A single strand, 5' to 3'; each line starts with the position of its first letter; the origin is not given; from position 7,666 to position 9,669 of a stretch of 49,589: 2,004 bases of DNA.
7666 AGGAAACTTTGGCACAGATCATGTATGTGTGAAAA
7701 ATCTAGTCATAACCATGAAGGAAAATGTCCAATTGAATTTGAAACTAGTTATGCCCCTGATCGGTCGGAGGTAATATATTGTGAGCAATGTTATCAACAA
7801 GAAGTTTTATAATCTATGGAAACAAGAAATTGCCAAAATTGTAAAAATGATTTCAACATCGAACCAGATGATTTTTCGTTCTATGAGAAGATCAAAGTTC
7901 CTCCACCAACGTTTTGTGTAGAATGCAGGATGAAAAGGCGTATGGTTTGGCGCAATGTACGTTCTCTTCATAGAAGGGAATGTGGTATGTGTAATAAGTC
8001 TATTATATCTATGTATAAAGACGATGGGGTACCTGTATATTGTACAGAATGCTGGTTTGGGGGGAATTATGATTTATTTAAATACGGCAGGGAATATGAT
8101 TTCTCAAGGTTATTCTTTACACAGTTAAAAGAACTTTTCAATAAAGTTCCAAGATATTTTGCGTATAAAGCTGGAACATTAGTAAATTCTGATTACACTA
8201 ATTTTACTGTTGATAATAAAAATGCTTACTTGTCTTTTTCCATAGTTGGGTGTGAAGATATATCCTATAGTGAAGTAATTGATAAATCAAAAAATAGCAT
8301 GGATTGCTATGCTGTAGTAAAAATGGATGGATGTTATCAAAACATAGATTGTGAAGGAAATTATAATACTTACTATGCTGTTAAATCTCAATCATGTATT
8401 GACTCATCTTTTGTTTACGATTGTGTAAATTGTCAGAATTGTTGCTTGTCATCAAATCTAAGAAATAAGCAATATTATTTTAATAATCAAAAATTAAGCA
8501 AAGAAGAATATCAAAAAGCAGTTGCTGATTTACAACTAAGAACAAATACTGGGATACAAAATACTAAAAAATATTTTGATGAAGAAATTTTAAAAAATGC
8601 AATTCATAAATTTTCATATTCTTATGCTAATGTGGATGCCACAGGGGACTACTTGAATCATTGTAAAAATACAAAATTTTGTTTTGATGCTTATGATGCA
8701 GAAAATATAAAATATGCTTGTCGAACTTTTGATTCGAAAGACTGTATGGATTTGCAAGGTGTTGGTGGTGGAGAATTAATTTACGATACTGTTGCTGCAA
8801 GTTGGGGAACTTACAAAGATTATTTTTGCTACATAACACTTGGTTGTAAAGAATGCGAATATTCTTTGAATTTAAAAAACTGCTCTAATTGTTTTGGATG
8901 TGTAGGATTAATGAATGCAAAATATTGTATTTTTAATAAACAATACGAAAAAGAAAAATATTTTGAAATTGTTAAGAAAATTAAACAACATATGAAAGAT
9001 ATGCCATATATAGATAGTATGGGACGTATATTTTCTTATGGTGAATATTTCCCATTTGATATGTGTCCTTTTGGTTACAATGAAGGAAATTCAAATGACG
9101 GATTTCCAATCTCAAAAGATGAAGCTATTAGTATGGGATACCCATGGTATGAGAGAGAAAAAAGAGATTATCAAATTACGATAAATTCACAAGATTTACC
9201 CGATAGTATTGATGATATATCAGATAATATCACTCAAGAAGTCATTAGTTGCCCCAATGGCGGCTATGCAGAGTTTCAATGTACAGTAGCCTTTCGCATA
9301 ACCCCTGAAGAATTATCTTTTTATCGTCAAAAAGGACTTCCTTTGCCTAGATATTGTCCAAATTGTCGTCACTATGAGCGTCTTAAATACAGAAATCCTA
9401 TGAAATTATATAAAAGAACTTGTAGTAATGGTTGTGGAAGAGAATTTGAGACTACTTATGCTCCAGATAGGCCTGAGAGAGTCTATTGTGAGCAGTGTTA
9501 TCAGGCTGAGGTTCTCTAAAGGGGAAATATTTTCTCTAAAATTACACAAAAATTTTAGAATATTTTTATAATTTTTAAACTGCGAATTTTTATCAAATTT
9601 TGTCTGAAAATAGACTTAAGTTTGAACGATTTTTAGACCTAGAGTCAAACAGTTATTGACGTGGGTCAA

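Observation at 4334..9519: Head-to-tail triplet (plus a fourth copy at 16988-18724) of large cysteine-rich proteins with zinc-ribbons at both ends and no recognisable function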

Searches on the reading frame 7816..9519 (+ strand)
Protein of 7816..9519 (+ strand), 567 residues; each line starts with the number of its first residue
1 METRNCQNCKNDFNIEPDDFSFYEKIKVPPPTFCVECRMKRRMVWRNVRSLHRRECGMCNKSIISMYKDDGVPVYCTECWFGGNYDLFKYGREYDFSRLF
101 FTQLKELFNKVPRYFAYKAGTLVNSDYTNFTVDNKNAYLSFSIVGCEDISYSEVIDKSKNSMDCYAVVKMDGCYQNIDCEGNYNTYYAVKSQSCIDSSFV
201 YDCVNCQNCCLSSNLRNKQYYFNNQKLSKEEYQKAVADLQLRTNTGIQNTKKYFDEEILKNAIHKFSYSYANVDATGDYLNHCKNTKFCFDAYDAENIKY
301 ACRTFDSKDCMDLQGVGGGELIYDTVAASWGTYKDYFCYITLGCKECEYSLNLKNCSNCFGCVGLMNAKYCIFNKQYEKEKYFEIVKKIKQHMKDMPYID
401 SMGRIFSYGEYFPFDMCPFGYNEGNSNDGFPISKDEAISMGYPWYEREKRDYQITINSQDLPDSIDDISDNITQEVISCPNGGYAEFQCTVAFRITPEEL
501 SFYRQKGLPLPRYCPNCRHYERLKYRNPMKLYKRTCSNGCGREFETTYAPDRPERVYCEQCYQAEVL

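Call 3: search_protein_families(library=pfam, proteins=[window:7816-9519:+], max_evalue=1)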
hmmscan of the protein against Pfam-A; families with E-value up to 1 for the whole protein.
window:7816-9519:+ (567 aa): 3 families
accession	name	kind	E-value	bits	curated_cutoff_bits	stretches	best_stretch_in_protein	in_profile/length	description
PF23477.1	zf_Tbcl_2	-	0.0014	18.7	27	1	531-564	3-35/37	Probable treble clef zinc finger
PF01658.22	Inos-1-P_synth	-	0.088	13.4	27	0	249-297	44-90/107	Myo-inositol-1-phosphate synthase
PF17153.9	CHASE9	-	0.11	13.1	27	0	384-415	46-77/116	Periplasmic sensor domain, extracellular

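Call 4: search_protein_families(library=ncbifam, proteins=[window:7816-9519:+], max_evalue=1)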
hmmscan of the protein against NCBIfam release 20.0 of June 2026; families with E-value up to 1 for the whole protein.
window:7816-9519:+ (567 aa): 1 family
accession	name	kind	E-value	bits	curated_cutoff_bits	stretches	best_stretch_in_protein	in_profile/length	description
TIGR04272.1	cxxc_cxxc_Mbark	domain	0.0045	16.7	36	1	531-564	3-35/37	CxxC-x17-CxxC domain-containing protein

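Call 7: find_homologous_proteins(query=window:7816-9519:+, max_evalue=0.001)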
Query window:7816-9519:+ (567 aa): 5358 proteins with E <= 0.001 among 8000 candidates; the best 120 are listed.
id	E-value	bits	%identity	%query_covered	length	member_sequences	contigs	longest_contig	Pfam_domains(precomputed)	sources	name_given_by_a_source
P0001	0.0e+0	1334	98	100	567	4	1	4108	-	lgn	-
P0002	0.0e+0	1121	80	100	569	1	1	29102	-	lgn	-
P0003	0.0e+0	1083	79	100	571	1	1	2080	-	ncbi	-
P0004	1.3e-269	914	67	100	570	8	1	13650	-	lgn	-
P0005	2.6e-268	910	67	100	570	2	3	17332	-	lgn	-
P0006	2.0e-265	900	65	100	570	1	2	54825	-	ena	-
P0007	5.4e-262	889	65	99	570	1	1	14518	-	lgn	-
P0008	1.4e-260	884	64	100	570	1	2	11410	-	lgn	-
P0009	1.7e-260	884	64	100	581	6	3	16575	-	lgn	-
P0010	2.3e-260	883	64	100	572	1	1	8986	-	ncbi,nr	ncbi:hypothetical protein IT400_03710 [Candidatus Nomurabacteria bacterium]|nr:hypothetical protein 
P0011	5.9e-259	879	65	100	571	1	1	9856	-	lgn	-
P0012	9.5e-258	875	64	100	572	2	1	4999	-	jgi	jgi:hypothetical protein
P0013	9.7e-258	875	64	100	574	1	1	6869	-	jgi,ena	-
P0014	3.5e-257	873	64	100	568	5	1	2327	-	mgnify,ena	mgnify:CR=1 FL=1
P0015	1.9e-256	870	64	100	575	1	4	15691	-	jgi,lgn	-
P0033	1.7e-249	847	62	100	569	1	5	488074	-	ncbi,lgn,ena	-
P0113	2.5e-225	768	58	100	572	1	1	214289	-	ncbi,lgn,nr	ncbi:hypothetical protein HY311_00800 [Candidatus Nomurabacteria bacterium]|nr:hypothetical protein 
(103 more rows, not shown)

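Call 20: find_encoding_contigs(protein=P0033, flank=10000, max_places=2)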
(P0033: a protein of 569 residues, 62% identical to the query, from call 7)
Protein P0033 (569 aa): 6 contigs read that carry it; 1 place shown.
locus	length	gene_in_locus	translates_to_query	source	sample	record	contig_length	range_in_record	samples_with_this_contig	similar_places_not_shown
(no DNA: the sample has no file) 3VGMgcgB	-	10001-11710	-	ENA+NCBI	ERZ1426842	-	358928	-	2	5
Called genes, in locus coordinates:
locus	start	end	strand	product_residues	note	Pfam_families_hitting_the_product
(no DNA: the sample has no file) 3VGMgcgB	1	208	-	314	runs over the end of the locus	PF01149:Fapy_DNA_glyco, PF06831:H2TH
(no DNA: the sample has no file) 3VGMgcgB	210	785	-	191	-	PF01330:RuvA_N, PF00633:HHH (faint), PF14520:HHH_5, PF07499:RuvA_C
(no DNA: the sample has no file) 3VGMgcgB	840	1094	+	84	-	PF01649:Ribosomal_S20p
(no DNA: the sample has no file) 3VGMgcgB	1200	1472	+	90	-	-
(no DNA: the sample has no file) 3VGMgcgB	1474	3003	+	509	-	PF03321:GH3, PF23571:GH3_M, PF23572:GH3_C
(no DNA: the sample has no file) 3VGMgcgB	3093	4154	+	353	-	PF25919:BSH_CusB (faint), PF00364:Biotin_lipoyl (faint), PF25917:BSH_RND (weak), PF25973:BSH_CzcB (faint), PF25984:BSH_YknX (weak), PF25881:HH_YBHG (faint)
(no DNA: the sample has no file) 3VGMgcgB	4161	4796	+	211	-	PF25990:Beta-barrel_YknX (weak)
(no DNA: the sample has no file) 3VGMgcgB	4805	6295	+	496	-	PF13347:MFS_2 (weak), PF07690:MFS_1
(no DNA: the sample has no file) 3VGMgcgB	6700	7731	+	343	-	PF13091:PLDc_2, PF00614:PLDc (faint), PF13091:PLDc_2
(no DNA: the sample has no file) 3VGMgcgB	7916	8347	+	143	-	-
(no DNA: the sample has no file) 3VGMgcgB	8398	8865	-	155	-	-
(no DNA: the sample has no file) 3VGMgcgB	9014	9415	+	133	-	PF18914:DUF5666 (weak)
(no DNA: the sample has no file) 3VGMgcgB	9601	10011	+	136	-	PF03652:RuvX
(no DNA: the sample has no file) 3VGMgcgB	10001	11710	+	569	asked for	-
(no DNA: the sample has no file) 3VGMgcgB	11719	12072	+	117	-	PF01588:tRNA_bind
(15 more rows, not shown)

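Call 21: find_encoding_contigs(protein=P0113, flank=10000, max_places=2)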
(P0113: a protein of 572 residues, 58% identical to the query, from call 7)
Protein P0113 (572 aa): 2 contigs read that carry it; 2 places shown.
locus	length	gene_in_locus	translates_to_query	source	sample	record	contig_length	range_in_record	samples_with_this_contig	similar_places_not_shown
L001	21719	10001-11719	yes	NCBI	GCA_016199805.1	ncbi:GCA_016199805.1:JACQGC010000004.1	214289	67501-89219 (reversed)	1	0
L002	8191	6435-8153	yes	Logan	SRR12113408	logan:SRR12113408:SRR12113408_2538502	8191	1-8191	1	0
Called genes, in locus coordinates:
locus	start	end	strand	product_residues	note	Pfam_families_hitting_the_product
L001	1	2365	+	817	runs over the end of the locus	PF02739:5_3_exonuc_N, PF01367:5_3_exonuc, PF00476:DNA_pol_A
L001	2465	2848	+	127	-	PF04191:PEMT (weak)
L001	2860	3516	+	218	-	-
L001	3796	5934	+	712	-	PF00270:DEAD (faint), PF04851:ResIII, PF17757:UvrB_inter, PF27431:UvrB_3rd, PF00271:Helicase_C, PF12344:UvrB, PF02151:UVR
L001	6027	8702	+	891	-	PF00005:ABC_tran (faint), PF02463:SMC_N (faint), PF13191:AAA_16 (faint), PF13555:AAA_29 (faint), PF20703:nSTAND1 (faint), PF20720:nSTAND3 (faint), PF13304:AAA_21 (faint), PF17760:UvrA_inter, +1 more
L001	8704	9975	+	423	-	PF01541:GIY-YIG (weak), PF08459:UvrC_RNaseH_dom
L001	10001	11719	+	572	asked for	-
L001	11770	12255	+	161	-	PF00588:SpoU_methylase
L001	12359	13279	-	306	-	PF01149:Fapy_DNA_glyco, PF06831:H2TH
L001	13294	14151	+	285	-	PF01520:Amidase_3 (weak)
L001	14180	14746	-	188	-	PF01330:RuvA_N, PF00633:HHH (faint), PF14520:HHH_5, PF07499:RuvA_C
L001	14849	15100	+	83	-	PF01649:Ribosomal_S20p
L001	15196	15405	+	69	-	-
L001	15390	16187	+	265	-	PF13175:AAA_15 (faint), PF00005:ABC_tran, PF13304:AAA_21 (weak)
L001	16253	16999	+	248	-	PF01061:ABC2_membrane, PF12698:ABC2_membrane_3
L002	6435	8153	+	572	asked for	-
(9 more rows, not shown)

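Call 22: predict_structure(alignment_id=A2)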
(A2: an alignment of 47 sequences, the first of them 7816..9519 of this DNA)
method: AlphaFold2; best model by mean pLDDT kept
length: 567 residues; sequences in the alignment: 47
mean_pLDDT: 79.6   pTM: 0.82
mean pLDDT of the five models: 79.6, 79.5, 76.1, 74.7, 71.2
residues with pLDDT >= 90: 173; 70-90: 234; 50-70: 160; < 50: 0
segments of 3 or more residues with pLDDT < 50: none
pLDDT, mean of each block of 10 residues (from residue 1): 91 87 85 89 85 91 90 89 84 97 95 75 63 66 64 68 68 63 57 56 56 61 80 87 89 78 61 62 64 64 66 65 67 70 73 73 85 94 96 96 93 92 86 91 85 93 95 96 85 91 89 89 75 87 83 79 72
secondary structure, 60 per line:
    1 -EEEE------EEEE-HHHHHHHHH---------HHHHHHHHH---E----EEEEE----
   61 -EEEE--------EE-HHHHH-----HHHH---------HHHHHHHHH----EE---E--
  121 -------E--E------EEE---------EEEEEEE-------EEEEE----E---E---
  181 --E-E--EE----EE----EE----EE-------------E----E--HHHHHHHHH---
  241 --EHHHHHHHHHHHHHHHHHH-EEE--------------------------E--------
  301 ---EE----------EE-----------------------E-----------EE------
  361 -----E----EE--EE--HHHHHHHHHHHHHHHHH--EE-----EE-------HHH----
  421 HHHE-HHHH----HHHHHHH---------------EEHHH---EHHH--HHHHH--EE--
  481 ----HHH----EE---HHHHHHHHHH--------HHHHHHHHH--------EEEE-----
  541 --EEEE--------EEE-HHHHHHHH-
elements in order: E2-5 E12-15 H17-25 H35-43 E52-56 E62-65 H77-81 H87-90 H100-108 E138-140 E150-156 E164-168 H229-237 H244-261 E263-265 H379-395 H426-429 H434-440 H470-474 H497-506 H515-523 E532-535 E543-546 E555-557 H559-566

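Call 26: fold_search(model_id=the predicted structure, library=pdb)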
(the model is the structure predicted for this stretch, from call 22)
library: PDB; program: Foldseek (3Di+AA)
matches with E <= 10: 8; with E <= 0.001: 0
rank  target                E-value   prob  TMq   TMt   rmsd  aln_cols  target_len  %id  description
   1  9kbo_B                4.6e+00  0.06  0.05  0.09  11.5        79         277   15  Crystal structure of human Shiftless (SFL) containing phosphorylation sites Ser249, Thr250, Thr253 and Ser256 (released 2025-11-19)
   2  1jq4_MODEL_1_A        4.6e+00  0.01  0.04  0.12  14.5        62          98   13  [2Fe-2S] Domain of Methane Monooxygenase Reductase from Methylococcus capsulatus (Bath) (released 2002-01-09)
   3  8whx_h                4.9e+00  0.01  0.05  0.12   8.7        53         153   15  Cryo- EM structure of Mycobacterium smegmatis 70S ribosome and RafH. (released 2024-02-28)
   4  6ahy_F                6.5e+00  0.01  0.05  0.07  10.4        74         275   16  Wnt signaling complex (released 2019-05-01)
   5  6ahy_B                7.8e+00  0.01  0.05  0.07  10.5        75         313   17  Wnt signaling complex (released 2019-05-01)
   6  5k5l_F                8.7e+00  0.01  0.03  0.21  13.1        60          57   10  Homo sapiens CCCTC-binding factor (CTCF) ZnF6-8 and H19 sequence DNA complex structure (released 2017-05-24)
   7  1j2x_A                9.3e+00  0.05  0.04  0.26   7.3        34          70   15  Crystal structure of RAP74 C-terminal domain complexed with FCP1 C-terminal peptide (released 2003-01-30)
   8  5o61_g                9.3e+00  0.02  0.05  0.27   5.0        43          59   23  The complete structure of the Mycobacterium smegmatis 70S ribosome (released 2017-07-12)

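Call 32: find_related_loci(query=A2, collection=genome_contigs, flank=8000)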
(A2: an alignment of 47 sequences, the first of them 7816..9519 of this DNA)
Query A2 (567 aa) in genome_contigs; peptide patterns used: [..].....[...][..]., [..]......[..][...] (x = any residue, [..] = any of these).
600 stretches matched a pattern (row limit reached: there are more); 563 encode a relative of the query (tblastn E <= 1e-3); the best 80 are kept; 79 distinct loci.
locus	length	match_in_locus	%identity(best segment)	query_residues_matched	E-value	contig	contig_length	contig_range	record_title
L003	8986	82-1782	64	2-567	0e+0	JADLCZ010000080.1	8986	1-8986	MAG: Candidatus Nomurabacteria bacterium isolate SJ250 c_000001500539, whole genome shotgun sequence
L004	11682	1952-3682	65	2-567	0e+0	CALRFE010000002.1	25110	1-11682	MAG: Candidatus Nomurabacteria bacterium isolate Ike-100m-32 genome assembly, contig: Ike-100-c675, whole genome shotgun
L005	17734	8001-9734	63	2-566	0e+0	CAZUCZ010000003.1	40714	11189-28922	MAG TPA_asm: uncultured Candidatus Saccharibacteria bacterium isolate SRP257259_co1_159 genome assembly, contig: NODE_93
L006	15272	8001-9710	61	1-567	0e+0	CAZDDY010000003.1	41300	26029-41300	MAG TPA_asm: uncultured Candidatus Saccharibacteria bacterium isolate binchicken_co128_376 genome assembly, contig: NODE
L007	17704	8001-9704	61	2-567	0e+0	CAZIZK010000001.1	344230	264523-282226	MAG TPA_asm: uncultured Candidatus Saccharibacteria bacterium isolate SRP296810_co1_15 genome assembly, contig: NODE_17_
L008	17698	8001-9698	61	3-566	0e+0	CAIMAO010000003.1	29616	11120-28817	uncultured bacterium isolate AM-lipid-01-D8_bin-1576 genome assembly, contig: bin-1576:03/46, whole genome shotgun seque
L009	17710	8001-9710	59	1-567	0e+0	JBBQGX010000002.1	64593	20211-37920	MAG: Candidatus Paceibacteria bacterium isolate Co_metawrap_936 Cmw_936_k141_11067415_length_64593_cov_16.9990, whole ge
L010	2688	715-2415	60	2-566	0e+0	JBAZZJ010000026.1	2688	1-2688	MAG: Candidatus Paceibacterota bacterium isolate SO_2017_GW3_13 scaffold_18083_c1_OW296A_2017, whole genome shotgun sequ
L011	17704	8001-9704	58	2-566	0e+0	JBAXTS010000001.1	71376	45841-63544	MAG: bacterium isolate ELA641 MAG641_1, whole genome shotgun sequence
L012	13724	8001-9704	58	2-566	0e+0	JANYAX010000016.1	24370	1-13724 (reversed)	MAG: Candidatus Nomurabacteria bacterium isolate GL140_5_metabat_390 GL140_5_k141_3400543, whole genome shotgun sequence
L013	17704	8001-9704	58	2-566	0e+0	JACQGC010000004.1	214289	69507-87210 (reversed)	MAG: Candidatus Nomurabacteria bacterium isolate NC_groundwater_1063_Pr2_B-0.1um_42_14 rattlesnake_spring_18_scaffold_21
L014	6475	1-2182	58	2-566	0e+0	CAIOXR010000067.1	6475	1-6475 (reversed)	uncultured bacterium isolate AM-2014-D8_bin-0749 genome assembly, contig: bin-0749:067/110, whole genome shotgun sequenc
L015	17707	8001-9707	55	1-566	0e+0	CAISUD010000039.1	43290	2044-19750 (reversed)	uncultured bacterium isolate AlinenLipids_bin-8925 genome assembly, contig: bin-8925:39/64, whole genome shotgun sequenc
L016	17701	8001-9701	54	1-567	0e+0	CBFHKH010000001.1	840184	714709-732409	MAG: Minisyncoccia bacterium isolate AGTU_16_bin_21_orig genome assembly, contig: AGTU_16_bin_21_orig_AGTU_16_c_00000000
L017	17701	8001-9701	53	1-567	0e+0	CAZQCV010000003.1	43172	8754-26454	MAG TPA_asm: uncultured Candidatus Saccharibacteria bacterium isolate SRP135725_co1_459 genome assembly, contig: NODE_74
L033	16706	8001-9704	46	2-567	3e-164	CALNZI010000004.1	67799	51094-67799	MAG: Candidatus Paceibacterota bacterium isolate LOGT_bin.0037 genome assembly, contig: contig_54063, whole genome shotg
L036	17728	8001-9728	45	2-566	5e-163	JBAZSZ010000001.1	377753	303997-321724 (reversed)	MAG: Candidatus Paceibacterota bacterium isolate SO_2017_GW1_189 NODE_190_length_377753_cov_4.692738_OW334_2017, whole g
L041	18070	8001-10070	43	2-566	1e-158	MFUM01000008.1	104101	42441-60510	MAG: Candidatus Nomurabacteria bacterium RIFCSPHIGHO2_12_FULL_42_19 rifcsphigho2_12_scaffold_614, whole genome shotgun s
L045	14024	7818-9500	46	2-563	1e-157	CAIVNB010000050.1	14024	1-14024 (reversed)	uncultured bacterium isolate AlinenLipids_bin-5200 genome assembly, contig: bin-5200:50/88, whole genome shotgun sequenc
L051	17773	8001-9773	44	2-567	5e-156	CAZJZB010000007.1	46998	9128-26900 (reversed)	MAG TPA_asm: uncultured Candidatus Saccharibacteria bacterium isolate SRP178908_co1_146 genome assembly, contig: NODE_39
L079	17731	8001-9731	44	2-566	2e-148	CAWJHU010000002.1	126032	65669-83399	MAG: Candidatus Nomurabacteria bacterium isolate MFD03726.bin.1.76 genome assembly, contig: contig_78998, whole genome s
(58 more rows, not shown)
